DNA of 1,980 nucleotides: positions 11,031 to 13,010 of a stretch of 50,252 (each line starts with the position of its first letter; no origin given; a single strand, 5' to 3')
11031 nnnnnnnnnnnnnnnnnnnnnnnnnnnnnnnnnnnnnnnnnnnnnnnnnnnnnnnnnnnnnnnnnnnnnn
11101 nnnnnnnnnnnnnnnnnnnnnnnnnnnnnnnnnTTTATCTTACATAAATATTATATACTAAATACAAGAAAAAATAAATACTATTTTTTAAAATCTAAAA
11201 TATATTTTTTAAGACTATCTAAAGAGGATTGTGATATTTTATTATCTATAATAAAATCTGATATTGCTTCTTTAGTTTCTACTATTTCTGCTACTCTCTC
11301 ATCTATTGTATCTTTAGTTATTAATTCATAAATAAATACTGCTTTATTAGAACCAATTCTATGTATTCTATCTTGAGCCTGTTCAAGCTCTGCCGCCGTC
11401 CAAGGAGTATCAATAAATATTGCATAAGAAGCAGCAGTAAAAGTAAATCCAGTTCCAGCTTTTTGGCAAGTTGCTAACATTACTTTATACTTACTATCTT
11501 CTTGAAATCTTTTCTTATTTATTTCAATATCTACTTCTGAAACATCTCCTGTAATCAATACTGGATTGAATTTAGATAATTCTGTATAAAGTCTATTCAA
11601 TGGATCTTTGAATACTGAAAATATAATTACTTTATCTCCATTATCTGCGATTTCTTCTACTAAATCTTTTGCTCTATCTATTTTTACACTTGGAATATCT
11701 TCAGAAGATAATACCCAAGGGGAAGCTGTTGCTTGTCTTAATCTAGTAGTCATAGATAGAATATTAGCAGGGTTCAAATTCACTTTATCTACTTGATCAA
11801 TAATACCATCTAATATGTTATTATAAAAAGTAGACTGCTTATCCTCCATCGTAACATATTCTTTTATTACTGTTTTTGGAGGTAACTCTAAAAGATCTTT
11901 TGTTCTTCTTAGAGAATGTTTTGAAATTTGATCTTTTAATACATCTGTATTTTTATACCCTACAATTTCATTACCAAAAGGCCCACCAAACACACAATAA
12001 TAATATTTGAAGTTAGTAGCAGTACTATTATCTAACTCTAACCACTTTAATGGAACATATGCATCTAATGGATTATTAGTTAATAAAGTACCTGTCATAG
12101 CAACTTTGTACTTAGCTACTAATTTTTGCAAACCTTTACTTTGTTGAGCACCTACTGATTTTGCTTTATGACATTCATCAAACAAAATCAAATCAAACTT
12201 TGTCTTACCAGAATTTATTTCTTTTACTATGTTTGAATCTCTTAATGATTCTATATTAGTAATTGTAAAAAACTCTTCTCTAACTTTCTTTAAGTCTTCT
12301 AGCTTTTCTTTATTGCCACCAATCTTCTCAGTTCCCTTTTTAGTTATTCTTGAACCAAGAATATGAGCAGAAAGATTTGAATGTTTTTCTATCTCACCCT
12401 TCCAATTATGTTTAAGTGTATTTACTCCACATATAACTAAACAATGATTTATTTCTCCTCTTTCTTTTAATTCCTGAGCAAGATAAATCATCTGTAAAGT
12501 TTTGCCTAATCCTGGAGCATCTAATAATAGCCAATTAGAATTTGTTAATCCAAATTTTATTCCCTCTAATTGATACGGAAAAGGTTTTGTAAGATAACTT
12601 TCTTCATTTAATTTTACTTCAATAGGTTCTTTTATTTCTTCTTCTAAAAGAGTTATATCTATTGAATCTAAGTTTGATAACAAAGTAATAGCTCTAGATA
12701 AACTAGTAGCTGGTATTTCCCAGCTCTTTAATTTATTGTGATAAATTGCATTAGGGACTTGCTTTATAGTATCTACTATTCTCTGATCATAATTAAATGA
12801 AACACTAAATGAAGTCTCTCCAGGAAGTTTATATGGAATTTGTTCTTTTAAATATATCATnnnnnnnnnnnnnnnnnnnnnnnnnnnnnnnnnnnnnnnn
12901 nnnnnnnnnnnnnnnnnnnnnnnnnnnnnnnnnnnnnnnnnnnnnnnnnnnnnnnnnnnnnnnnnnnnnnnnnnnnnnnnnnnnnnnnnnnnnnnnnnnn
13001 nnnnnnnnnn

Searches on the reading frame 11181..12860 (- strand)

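Call 75: search_protein_families(library=phrogs, proteins=[window:11181-12860:-], max_evalue=0.0001)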
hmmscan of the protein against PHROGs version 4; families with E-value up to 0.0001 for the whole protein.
window:11181-12860:- (559 aa): 7 families
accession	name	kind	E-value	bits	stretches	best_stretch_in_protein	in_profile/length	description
phrog_62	-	DNA, RNA and nucleotide metabolism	4.4e-104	350.3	1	78-548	684-1143/1881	DNA helicase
phrog_29996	-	unknown function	2.2e-24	86.5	1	91-540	729-1166/1189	-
phrog_16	-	DNA, RNA and nucleotide metabolism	1.8e-22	80.4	1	46-513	239-598/986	DNA helicase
phrog_23807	-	unknown function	9.7e-14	51.1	1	95-246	132-286/1053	-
phrog_11354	-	unknown function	1.5e-07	32.1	1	448-538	15-105/116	-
phrog_1685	-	unknown function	1.5e-07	30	1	452-533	1463-1544/2278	-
phrog_21391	-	DNA, RNA and nucleotide metabolism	2.3e-07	29.3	1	409-504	1360-1456/2021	DNA helicase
